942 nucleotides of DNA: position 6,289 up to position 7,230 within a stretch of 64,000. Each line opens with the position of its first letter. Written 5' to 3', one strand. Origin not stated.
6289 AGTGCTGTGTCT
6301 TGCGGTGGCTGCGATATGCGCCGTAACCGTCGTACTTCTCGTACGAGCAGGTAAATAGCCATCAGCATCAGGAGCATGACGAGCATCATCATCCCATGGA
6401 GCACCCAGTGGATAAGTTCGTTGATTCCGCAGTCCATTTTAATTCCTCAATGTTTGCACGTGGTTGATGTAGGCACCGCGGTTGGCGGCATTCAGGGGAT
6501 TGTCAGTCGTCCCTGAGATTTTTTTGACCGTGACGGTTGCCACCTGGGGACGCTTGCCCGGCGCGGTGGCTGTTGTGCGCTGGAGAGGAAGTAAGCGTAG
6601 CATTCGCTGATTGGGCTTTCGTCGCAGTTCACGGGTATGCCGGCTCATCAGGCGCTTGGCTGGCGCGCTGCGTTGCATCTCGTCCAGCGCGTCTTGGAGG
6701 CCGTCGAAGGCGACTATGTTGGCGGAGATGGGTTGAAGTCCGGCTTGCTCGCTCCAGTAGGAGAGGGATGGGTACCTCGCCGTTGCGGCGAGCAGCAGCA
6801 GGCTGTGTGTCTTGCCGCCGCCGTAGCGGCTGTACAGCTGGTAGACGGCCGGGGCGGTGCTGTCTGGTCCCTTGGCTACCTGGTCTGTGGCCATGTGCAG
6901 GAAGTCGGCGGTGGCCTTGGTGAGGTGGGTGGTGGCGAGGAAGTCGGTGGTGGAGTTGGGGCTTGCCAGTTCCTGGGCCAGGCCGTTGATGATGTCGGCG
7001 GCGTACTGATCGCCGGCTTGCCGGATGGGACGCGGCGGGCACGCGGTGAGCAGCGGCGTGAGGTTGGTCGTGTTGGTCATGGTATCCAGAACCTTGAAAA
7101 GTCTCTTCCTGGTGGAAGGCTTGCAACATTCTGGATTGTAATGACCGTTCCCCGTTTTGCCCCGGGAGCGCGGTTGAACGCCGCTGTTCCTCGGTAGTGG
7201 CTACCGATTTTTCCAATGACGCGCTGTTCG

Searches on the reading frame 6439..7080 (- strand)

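Call 8: search_protein_families(library=pfam, proteins=[window:6439-7080:-], max_evalue=0.01)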
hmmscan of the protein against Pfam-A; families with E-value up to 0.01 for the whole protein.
window:6439-7080:- (213 aa): 0 families

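Call 22: search_protein_families(library=padloc, proteins=[window:6439-7080:-], max_evalue=0.01)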
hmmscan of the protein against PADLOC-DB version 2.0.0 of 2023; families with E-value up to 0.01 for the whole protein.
window:6439-7080:- (213 aa): 2 families
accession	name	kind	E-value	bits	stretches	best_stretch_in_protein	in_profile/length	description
PDLC00662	HmaC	-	0.00017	17.9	1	26-97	26-95/941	AAA+ ATPase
PDLC02192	DUF499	-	0.0016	14.3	1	27-127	19-118/1022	-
